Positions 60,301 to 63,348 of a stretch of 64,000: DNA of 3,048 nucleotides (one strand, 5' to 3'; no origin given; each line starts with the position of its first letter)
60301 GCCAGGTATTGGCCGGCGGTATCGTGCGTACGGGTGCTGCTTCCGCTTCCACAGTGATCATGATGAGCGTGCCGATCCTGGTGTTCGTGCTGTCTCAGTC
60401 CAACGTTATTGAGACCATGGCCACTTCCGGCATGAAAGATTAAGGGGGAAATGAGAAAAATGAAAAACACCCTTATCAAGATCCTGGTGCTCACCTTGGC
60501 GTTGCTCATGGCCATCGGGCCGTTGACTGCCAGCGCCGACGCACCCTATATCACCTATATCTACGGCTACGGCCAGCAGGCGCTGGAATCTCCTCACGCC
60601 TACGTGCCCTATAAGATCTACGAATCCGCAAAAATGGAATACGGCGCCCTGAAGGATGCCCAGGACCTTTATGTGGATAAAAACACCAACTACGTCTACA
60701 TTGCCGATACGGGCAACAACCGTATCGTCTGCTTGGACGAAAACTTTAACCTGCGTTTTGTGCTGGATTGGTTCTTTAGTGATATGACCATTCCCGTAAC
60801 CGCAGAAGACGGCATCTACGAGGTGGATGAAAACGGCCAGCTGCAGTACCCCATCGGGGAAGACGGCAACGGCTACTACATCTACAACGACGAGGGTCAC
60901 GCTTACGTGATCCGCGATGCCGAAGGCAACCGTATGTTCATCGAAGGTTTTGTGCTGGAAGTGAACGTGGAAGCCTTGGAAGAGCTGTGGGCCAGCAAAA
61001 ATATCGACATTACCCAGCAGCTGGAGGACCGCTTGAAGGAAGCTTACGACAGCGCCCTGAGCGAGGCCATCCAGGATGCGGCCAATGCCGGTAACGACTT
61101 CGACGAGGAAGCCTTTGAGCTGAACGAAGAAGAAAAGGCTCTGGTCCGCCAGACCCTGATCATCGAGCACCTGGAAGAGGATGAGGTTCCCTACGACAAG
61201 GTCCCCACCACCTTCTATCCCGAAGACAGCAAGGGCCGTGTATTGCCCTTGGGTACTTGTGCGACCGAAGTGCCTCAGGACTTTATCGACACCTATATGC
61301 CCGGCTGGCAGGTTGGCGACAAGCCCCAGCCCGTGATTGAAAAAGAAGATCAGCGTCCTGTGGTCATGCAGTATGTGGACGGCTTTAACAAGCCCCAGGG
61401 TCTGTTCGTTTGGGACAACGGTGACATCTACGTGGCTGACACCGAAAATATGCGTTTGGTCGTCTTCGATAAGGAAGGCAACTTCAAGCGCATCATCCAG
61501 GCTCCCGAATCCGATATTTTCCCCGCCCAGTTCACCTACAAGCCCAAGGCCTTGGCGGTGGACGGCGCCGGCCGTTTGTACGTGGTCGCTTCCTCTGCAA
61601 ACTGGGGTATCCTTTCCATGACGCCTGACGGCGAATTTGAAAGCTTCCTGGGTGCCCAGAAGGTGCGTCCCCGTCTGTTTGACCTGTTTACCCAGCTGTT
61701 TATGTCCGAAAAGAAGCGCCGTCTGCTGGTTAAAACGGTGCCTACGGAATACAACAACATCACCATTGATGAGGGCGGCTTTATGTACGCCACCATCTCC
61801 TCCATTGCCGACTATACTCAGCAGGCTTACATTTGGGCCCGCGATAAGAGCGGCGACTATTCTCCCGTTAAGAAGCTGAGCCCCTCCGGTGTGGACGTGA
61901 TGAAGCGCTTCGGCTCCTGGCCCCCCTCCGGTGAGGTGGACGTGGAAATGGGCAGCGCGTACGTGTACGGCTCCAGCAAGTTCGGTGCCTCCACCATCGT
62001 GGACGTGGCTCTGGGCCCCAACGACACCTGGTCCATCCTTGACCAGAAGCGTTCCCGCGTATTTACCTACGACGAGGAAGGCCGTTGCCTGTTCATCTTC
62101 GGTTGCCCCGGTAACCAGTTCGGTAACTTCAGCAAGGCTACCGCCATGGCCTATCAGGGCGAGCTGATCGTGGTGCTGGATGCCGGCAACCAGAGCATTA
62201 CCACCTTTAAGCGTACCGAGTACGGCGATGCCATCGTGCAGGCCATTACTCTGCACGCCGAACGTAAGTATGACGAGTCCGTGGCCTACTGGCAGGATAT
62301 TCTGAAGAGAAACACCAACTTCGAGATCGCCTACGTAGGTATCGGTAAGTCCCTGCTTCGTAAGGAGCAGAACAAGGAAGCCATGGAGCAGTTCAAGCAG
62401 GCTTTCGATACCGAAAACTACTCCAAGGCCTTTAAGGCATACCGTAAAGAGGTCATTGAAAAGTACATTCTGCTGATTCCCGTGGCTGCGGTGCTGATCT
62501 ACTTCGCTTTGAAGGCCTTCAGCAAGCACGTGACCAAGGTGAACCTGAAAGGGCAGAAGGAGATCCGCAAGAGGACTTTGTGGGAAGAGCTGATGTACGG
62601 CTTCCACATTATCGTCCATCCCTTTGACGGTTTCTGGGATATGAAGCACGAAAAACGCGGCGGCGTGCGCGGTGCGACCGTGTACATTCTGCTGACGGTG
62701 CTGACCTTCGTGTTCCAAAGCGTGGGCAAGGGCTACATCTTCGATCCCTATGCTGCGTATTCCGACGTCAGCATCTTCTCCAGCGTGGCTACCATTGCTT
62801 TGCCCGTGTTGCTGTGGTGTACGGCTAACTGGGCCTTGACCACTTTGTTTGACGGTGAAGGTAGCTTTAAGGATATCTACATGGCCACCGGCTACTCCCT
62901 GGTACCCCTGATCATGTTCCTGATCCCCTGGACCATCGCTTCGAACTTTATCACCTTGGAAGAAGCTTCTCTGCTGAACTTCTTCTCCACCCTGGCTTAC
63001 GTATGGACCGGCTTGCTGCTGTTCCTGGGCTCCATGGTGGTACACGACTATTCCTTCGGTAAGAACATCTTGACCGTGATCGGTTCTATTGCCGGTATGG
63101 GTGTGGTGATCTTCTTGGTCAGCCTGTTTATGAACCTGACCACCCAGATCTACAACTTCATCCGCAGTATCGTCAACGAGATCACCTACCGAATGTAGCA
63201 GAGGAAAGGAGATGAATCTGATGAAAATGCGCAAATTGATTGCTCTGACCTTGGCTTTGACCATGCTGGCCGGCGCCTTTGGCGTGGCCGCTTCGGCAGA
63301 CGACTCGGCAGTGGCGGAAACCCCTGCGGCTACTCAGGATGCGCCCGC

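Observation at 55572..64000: ABC-type glycan locus: ~970-aa CBM-bearing binding protein, two permeases, an NHL-TPR-Yip1 membrane fusion and a DUF5696-like secreted protein, with no ATPase or regulator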

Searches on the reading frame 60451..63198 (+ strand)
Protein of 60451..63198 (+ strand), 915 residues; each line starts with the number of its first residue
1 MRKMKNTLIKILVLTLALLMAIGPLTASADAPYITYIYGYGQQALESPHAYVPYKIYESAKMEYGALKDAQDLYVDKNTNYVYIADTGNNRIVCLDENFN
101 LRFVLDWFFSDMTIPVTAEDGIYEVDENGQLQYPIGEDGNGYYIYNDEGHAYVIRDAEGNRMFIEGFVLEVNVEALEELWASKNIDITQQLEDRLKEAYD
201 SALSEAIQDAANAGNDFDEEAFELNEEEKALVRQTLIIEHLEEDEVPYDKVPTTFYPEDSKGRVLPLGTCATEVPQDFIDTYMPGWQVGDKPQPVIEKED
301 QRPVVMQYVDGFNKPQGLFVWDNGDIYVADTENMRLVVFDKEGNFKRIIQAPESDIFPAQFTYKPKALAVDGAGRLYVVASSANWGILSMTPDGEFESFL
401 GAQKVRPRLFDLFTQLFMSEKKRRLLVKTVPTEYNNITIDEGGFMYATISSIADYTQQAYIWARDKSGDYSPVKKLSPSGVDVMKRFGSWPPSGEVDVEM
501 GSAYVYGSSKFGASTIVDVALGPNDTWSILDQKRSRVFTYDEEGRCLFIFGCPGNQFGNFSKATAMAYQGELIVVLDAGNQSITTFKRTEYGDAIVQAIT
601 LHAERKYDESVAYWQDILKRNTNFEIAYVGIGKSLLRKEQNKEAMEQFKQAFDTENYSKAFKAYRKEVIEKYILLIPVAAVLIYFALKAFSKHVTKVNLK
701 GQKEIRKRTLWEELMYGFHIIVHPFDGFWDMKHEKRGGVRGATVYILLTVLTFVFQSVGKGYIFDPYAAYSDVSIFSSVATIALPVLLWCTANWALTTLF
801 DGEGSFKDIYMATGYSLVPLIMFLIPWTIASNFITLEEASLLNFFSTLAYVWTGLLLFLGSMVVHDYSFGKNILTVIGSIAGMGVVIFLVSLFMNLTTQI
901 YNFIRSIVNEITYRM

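Call 6: search_protein_families(library=pfam, proteins=[window:60451-63198:+], max_evalue=0.1)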
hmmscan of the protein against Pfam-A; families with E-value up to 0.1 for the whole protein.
window:60451-63198:+ (915 aa): 6 families
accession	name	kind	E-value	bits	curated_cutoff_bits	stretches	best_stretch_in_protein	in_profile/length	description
PF04893.22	Yip1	-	5.5e-16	59.3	28.6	1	719-888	2-171/173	Yip1 domain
PF01436.27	NHL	-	1.4e-15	56.9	20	2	312-339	1-28/28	NHL repeat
PF17170.10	DUF5128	-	0.00031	20.5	22.9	1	321-351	51-81/321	6-bladed beta-propeller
PF24575.1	TPR_Slam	-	0.0015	19.4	35.2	1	597-648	53-104/104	Surface lipoprotein assembly modifier, N-terminal TPR repeats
PF07719.23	TPR_2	-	0.027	15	27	0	627-652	3-28/34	Tetratricopeptide repeat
PF08450.18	SGL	-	0.047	13.7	26.3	0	301-354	172-225/246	SMP-30/Gluconolactonase/LRE-like region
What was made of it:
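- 60460..63198 (+): Membrane fusion protein: signal peptide, extracellular NHL beta-propeller, TPR, one TM helix, a basic cytoplasmic loop, then a 5-TM Yip1 domain. 912 aa (915 from the alternative start at 60451). Pfam (call 6).
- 62605..63114 (+): Yip1 domain. The invariant motifs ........, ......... and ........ are predicted to face the cytoplasm. Pfam Yip1, E 5.5e-16 (call 6).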

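Call 7: search_protein_families(library=ncbifam, proteins=[window:60451-63198:+], max_evalue=0.1)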
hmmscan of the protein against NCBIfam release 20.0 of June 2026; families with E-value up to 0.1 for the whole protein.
window:60451-63198:+ (915 aa): 6 families
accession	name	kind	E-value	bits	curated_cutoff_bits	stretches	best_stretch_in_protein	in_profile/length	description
NF035926.1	scyF_NHL_VPEP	equivalog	1.6e-14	53.9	350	2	321-427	111-215/376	scytonemin biosynthesis PEP-CTERM protein ScyF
NF033206.1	ScyE_fam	subfamily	4.5e-05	23.1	80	1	308-383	3-93/333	ScyD/ScyE family protein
NF037948.1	signal_int_SinM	equivalog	0.0048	16.3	250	1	308-387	84-161/387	signal integration modulator SinM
TIGR02552.1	LcrH_SycD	equivalog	0.0067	16.2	104.8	1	598-668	59-129/136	SycD/LcrH family type III secretion system chaperone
NF033920.0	C39_PA2778_fam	equivalog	0.012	15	150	1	580-658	148-223/255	PA2778 family cysteine peptidase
NF047780.1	LIC12708_fam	subfamily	0.014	14.3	150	0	320-380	63-137/391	LIC_12708 family protein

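Call 8: find_encoding_contigs(protein=window:60451-63198:+, flank=10000, max_places=6)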
Protein window:60451-63198:+ (915 aa): no gene with exactly this product is on record in the collection.

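Call 10: find_homologous_proteins(query=window:60451-63198:+, max_evalue=0.00001)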
Query window:60451-63198:+ (915 aa): 1105 proteins with E <= 0.00001 among 8000 candidates; the best 120 are listed.
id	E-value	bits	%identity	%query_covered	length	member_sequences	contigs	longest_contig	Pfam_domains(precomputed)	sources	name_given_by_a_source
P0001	0.0e+0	2088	100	100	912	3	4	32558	PF04893.23,PF01436.28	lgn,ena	-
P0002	6.9e-218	744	50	66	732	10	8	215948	PF04893.23,PF01436.28,PF06739.18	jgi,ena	-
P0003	1.9e-216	739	51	66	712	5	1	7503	PF04893.23,PF01436.28,PF06739.18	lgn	-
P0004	2.9e-215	735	51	66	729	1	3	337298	PF04893.23,PF01436.28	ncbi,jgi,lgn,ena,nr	ncbi:MAG: hypothetical protein A2Y17_09275 [Clostridiales bacterium GWF2_38_85]|nr:MAG: hypothetical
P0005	1.0e-214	734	50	66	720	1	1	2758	PF04893.23,PF01436.28,PF06739.18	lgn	-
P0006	1.7e-214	733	49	66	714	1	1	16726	PF04893.23,PF01436.28,PF06739.18,PF08450.19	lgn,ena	-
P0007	1.8e-213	730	50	66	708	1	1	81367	PF04893.23,PF01436.28,PF06739.18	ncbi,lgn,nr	ncbi:MAG: hypothetical protein HFE63_11280 [Clostridiales bacterium]|nr:hypothetical protein [Clostr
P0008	2.7e-213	729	51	66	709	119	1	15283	PF04893.23,PF01436.28,PF06739.18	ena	-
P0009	3.6e-213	729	51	66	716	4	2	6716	PF04893.23,PF13432.13,PF01436.28,PF07719.24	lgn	-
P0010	4.9e-213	728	50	66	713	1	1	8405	PF04893.23,PF01436.28,PF06739.18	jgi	-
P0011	7.5e-213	727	51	66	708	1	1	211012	PF04893.23,PF01436.28,PF06739.18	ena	-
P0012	9.0e-213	727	50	66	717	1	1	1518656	PF04893.23,PF01436.28,PF06739.18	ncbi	ncbi:MAG: YIP1 family protein [Eubacteriales bacterium]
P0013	1.1e-212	727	51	66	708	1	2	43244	PF04893.23,PF01436.28,PF06739.18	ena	-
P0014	1.1e-212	727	49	66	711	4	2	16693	PF04893.23,PF01436.28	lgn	-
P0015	1.1e-212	727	50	66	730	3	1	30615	PF04893.23,PF01436.28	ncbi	-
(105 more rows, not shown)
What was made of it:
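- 60460..63198 (+): More than 1105 homologues (call 10).
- Tried and rejected: Exact look-up of the 915-aa Yip1 ORF failed because the called start is three codons later (calls 8, 10).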

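Call 11: find_encoding_contigs(protein=P0001, flank=10000, max_places=6)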
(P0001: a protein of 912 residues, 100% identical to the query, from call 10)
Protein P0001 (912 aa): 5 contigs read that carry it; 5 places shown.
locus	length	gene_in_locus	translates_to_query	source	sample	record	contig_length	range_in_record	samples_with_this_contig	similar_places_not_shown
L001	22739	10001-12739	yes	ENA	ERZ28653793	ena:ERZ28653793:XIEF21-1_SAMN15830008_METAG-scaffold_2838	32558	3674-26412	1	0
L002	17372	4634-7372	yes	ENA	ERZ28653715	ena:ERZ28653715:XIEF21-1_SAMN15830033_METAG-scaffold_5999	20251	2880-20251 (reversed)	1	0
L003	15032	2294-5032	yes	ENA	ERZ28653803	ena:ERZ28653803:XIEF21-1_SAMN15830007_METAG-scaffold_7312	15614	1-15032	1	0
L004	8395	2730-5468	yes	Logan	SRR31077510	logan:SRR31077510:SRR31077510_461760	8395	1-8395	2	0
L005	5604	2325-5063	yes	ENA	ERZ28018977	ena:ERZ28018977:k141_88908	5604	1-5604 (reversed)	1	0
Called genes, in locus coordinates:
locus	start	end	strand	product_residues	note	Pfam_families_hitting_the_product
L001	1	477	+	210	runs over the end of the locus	PF00406:ADK, PF13207:AAA_17, PF17213:Hydin_ADK (faint), PF05191:ADK_lid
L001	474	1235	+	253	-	PF00557:Peptidase_M24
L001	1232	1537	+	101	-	-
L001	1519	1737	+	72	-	PF01176:eIF-1a, PF16745:RsgA_N (faint)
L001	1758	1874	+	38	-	PF00444:Ribosomal_L36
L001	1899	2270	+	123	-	PF00416:Ribosomal_S13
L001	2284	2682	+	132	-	PF00411:Ribosomal_S11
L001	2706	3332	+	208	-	PF00163:Ribosomal_S4, PF01479:S4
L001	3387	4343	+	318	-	PF01193:RNA_pol_L, PF01000:RNA_pol_A_bac, PF03118:RNA_pol_A_CTD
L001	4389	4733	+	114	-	PF01196:Ribosomal_L17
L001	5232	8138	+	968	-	PF01547:SBP_bac_1, PF13416:SBP_bac_8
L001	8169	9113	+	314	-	PF00528:BPD_transp_1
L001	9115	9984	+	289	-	PF00528:BPD_transp_1 (weak)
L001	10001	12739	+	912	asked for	PF01436:NHL (weak), PF04893:Yip1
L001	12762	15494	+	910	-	PF18952:DUF5696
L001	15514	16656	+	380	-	PF00528:BPD_transp_1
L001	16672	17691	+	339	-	PF00528:BPD_transp_1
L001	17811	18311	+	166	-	-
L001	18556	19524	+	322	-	PF10646:Germane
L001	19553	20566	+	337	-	PF14602:Hexapep_2 (faint), PF25084:LbH_EIF2B (weak), PF25087:GMPPB_C (weak), PF00132:Hexapep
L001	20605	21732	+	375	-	PF00248:Aldo_ket_red, PF13187:Fer4_9, PF13237:Fer4_10 (faint), PF13534:Fer4_17 (weak)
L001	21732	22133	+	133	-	PF08973:TM1506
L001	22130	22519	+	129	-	PF14478:DUF4430 (weak)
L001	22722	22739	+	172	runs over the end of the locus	PF02482:Ribosomal_S30AE, PF16321:Ribosom_S30AE_C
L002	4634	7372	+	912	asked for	PF01436:NHL (weak), PF04893:Yip1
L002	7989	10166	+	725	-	PF18952:DUF5696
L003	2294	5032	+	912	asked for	PF01436:NHL (weak), PF04893:Yip1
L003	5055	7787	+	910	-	PF18952:DUF5696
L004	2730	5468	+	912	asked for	PF01436:NHL (weak), PF04893:Yip1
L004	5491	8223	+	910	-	PF18952:DUF5696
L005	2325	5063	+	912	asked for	PF01436:NHL (weak), PF04893:Yip1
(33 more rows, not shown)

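Call 13: search_protein_families(library=pfam, proteins=[L001:12762-15494:+, L001:15514-16656:+, L001:16672-17691:+, L001:17811-18311:+, L001:18556-19524:+], max_evalue=0.1)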
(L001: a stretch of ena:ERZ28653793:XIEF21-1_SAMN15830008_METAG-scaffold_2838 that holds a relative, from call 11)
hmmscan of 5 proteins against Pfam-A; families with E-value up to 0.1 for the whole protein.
L001:12762-15494:+ (910 aa): 2 families
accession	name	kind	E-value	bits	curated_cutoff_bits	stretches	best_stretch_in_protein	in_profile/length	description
PF18952.6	DUF5696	-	3.8e-186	620.7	25.6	1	290-906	5-612/612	Family of unknown function (DUF5696)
PF22092.2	T26-6p_Ig-like_dom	-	0.057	14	27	0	99-160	30-92/137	T26-6p, immunoglobulin-like domain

L001:15514-16656:+ (380 aa): 1 family
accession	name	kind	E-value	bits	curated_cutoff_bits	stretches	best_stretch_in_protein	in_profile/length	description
PF00528.27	BPD_transp_1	-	1.3e-09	38.5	26.4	1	168-376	43-178/184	Binding-protein-dependent transport system inner membrane component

L001:16672-17691:+ (339 aa): 1 family
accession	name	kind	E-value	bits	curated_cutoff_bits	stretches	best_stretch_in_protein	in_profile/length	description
PF00528.27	BPD_transp_1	-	1.3e-20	74.4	26.4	1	118-332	3-182/184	Binding-protein-dependent transport system inner membrane component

L001:17811-18311:+ (166 aa): 1 family
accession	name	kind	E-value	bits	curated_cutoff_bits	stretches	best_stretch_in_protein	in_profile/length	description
PF14270.11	DUF4358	-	0.097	13.4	25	0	64-126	10-71/102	Domain of unknown function (DUF4358)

L001:18556-19524:+ (322 aa): 2 families
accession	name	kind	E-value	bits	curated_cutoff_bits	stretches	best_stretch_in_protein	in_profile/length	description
PF10646.14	Germane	-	3.1e-37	128.2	23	2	187-298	1-116/117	Sporulation and spore germination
PF17957.7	Big_7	-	0.011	16.8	24.1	0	138-171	25-58/70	Bacterial Ig domain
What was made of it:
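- On DUF5696 (PF18952): 620.7 bits against 25.6, covering 5-612 of 612 model positions, on the full-length protein from L001 (call 13).
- On Glycoside hydrolase family GH129: No GH family appears in the Pfam scan (call 13).
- Checked: Pfam (calls 6, 13):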

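Call 17: find_related_loci(query=A1, collection=genome_contigs, flank=10000)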
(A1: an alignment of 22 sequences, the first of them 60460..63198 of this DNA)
Query A1 (912 aa) in genome_contigs; peptide patterns used: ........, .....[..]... (x = any residue, [..] = any of these).
599 stretches matched a pattern (row limit reached: there are more); 592 encode a relative of the query (tblastn E <= 1e-3); the best 80 are kept; 80 distinct loci.
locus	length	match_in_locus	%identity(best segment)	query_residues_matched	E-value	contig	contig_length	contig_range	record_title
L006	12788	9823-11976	51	1-912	0e+0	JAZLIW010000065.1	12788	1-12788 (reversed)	MAG: Eubacteriales bacterium isolate T1900044969_TA20190031.MAGScoT_cleanbin_000043 SGB_4027_k141_2058153, whole genome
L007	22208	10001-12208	51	1-912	0e+0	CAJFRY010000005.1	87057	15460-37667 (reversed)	Candidatus Woodwardibium gallinarum isolate Chicken_20_mag_147 genome assembly, contig: MAGpy_11413_20_idba_bin_147_fasc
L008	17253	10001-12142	48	2-912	0e+0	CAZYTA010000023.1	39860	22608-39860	MAG TPA_asm: uncultured Oscillospiraceae bacterium isolate SRP315200_co1_260 genome assembly, contig: NODE_1190_length_3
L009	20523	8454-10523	50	20-912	0e+0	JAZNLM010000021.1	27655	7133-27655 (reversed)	MAG: Candidatus Flemingiibacterium sp. isolate T1900044670_TS20190136.MAGScoT_cleanbin_000024 SGB_1580_k141_4069798, who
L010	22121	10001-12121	49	7-912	0e+0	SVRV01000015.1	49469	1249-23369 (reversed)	MAG: Oscillospiraceae bacterium isolate SIG652 NODE_16174_length_49469_cov_4.136111, whole genome shotgun sequence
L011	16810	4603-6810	49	1-912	0e+0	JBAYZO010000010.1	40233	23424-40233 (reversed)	MAG: Eubacteriales bacterium isolate SO_2017_CLC_59 scaffold_927_c1_PH3_2017, whole genome shotgun sequence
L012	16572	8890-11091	50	1-911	0e+0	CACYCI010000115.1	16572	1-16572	MAG: uncultured Ruminococcus sp. isolate RUG11813 genome assembly, contig: RUG11813_asm_115, whole genome shotgun sequen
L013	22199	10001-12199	49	1-911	0e+0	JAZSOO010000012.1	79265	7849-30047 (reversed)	MAG: Eubacteriales bacterium isolate T1900044549_TS20190015.MAGScoT_cleanbin_000010 SGB_184_k141_2802159, whole genome s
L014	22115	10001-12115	49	5-912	0e+0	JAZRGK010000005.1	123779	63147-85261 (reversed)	MAG: Candidatus Flemingiibacterium sp. isolate T1900045490_YK20190184.MAGScoT_cleanbin_000005 SGB_7379_k141_2689562, who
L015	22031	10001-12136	45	1-912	0e+0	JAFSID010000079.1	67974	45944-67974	MAG: Clostridia bacterium isolate RGIG3164 Goat_Rectum.Co__c2195273, whole genome shotgun sequence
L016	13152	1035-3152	48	7-912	0e+0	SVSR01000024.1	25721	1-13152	MAG: Oscillospiraceae bacterium isolate SIG674 NODE_37761_length_25721_cov_1.906580, whole genome shotgun sequence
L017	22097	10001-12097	50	8-912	0e+0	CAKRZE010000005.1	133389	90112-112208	MAG: uncultured Eubacteriales bacterium isolate REFINED_METABAT215_TOP10_CONTIGS_1500_ASSEMBLY_K77_MERGED__Hadza_MoBio_h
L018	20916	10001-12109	49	7-912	0e+0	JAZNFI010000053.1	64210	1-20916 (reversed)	MAG: Candidatus Flemingiibacterium sp. isolate T1900044714_TS20190180.MAGScoT_cleanbin_000063 SGB_1862_k141_791033, whol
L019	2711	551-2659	50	7-912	0e+0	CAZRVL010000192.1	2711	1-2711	MAG TPA_asm: uncultured Lachnospiraceae bacterium isolate SRP313737_co1_230 genome assembly, contig: NODE_45267_length_2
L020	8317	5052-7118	48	26-912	0e+0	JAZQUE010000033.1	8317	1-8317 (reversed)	MAG: Eubacteriales bacterium isolate T1900045181_TC20190177.MAGScoT_cleanbin_000067 SGB_5244_k141_1765782, whole genome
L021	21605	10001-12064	50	20-912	0e+0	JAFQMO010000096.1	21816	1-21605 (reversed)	MAG: Clostridia bacterium isolate RGIG1956 Goat_Cecum.Co__c1672527, whole genome shotgun sequence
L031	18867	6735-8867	49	1-912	0e+0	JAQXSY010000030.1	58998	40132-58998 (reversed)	MAG: Bacillota bacterium isolate SUG1495 k141_878732, whole genome shotgun sequence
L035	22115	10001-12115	48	7-911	0e+0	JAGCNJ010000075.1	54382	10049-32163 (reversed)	MAG: Clostridia bacterium isolate RGIG9949 Yak_Rectum.Co__c4138755, whole genome shotgun sequence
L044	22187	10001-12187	47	1-911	0e+0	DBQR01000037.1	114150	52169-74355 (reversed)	MAG TPA_asm: Clostridiales bacterium UBA1389 UBA1389_contig_5629, whole genome shotgun sequence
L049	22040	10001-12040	45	24-912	0e+0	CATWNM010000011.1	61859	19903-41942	MAG TPA_asm: uncultured Eubacteriales bacterium isolate ERR9578210_bin.27_MetaWRAP_v1.3_MAG genome assembly, contig: ERZ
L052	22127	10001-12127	48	5-912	0e+0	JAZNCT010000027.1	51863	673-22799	MAG: Eubacteriales bacterium isolate T1900044730_TS20190196.MAGScoT_cleanbin_000014 SGB_2004_k141_16559, whole genome sh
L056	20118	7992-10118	47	5-912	0e+0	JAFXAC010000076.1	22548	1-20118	MAG: Clostridia bacterium isolate RGIG6228 Sheep_Rectum-2__c673975, whole genome shotgun sequence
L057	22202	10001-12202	48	1-912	0e+0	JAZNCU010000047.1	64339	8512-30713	MAG: Eubacteriales bacterium isolate T1900044730_TS20190196.MAGScoT_cleanbin_000011 SGB_2003_k141_1143579, whole genome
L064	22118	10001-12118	48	6-912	0e+0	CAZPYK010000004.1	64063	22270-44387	MAG TPA_asm: uncultured Ruminococcus sp. isolate SRP225648_co1_490 genome assembly, contig: NODE_698_length_64063_cov_40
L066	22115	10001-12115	47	9-912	0e+0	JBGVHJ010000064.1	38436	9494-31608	MAG: Eubacteriales bacterium isolate fecal_MAG_346 fecal_MAG_346_contig_0064, whole genome shotgun sequence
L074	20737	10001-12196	46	2-910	2e-180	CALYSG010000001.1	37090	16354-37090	MAG: uncultured Clostridia bacterium isolate SRR7188232_bin.23_metaWRAP_v1.3_MAG genome assembly, contig: ERZ9280833.200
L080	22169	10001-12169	44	1-912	2e-179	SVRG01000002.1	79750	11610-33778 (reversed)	MAG: Oscillospiraceae bacterium isolate SIG637 NODE_1526_length_79750_cov_1.325132, whole genome shotgun sequence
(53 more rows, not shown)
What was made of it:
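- The Yip1-fusion protein, which marks the cassette in every anchored locus tested, is encoded in at least 592 species genomes (call 17).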

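Call 21: search_solved_structures(query=L001:12762-15494:+, max_evalue=1)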
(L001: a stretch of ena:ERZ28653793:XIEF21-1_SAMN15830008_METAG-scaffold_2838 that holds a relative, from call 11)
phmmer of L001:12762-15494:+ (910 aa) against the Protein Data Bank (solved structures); distinct sequences matched with E-value up to 1: 2.
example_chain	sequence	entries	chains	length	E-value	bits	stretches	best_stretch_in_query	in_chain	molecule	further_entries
5wzn_A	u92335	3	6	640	0.42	11.8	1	488-625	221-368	Alpha-N-acetylgalactosaminidase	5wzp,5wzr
5wzq_A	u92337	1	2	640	0.8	10.9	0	488-617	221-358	Alpha-N-acetylgalactosaminidase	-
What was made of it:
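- On Glycoside hydrolase family GH129: The single sequence gives E 0.42 (call 21).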

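Call 23: search_solved_structures(query=A1, max_evalue=1)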
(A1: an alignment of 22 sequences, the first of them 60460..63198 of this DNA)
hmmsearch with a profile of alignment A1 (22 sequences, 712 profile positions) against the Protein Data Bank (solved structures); distinct sequences matched with E-value up to 1: 100 (the best 60 are shown).
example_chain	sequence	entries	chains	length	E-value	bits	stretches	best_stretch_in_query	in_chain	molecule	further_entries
3wwa_A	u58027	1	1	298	3.5e-28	101.6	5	62-179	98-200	Pizza7H protein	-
6qsd_A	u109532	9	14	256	2.2e-26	95.7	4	62-185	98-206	Pizza6S | Pizza6-S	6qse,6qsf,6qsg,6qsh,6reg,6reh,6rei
6rej_A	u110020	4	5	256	2e-25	92.5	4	62-183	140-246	Pizza6-SH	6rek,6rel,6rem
7zqg_A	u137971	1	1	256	1.7e-23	86.1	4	62-185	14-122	Pizza6-KSH-TSH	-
7zph_A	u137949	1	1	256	2.4e-22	82.3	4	63-189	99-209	Pizza6-TNK-RSH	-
9qhb_A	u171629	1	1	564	7.4e-22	80.7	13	403-457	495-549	Engineered tetratricopeptide repeat protein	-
3ww9_A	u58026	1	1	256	1.8e-21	79.4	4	62-141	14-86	pizza6 protein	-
6f0t_A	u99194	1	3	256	1.2e-20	76.6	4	62-141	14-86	Pizza6-SFW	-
6ren_A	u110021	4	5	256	3.1e-19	72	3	62-139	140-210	3fPizza6-SH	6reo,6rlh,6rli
6f0s_A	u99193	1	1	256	1.2e-18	70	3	62-183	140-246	Pizza6-SYW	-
7zq2_A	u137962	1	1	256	1.5e-18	69.7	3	62-185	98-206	Pizza6-RSH-TSH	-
6d69_A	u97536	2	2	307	1.6e-18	69.7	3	63-150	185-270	NHL Repeat Region of D. melanogaster Thin | Thin, isoform D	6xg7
1rwi_B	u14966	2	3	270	4.3e-18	68.3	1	64-188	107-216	Serine/threonine-protein kinase pknD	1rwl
7zpw_A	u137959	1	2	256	8.4e-18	67.3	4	62-141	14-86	Pizza6-TSK-TSH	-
7zcj_A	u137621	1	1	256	1.2e-17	66.7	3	62-185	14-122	Pizza6-TNH-TSH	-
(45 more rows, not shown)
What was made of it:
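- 60460..63198 (+): Profile hits to NHL propellers, including the PknD sensor domain, and to TPR proteins (call 23).
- The propeller profile hits the PknD sensor domain 1rwi (E 4e-18, call 23).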
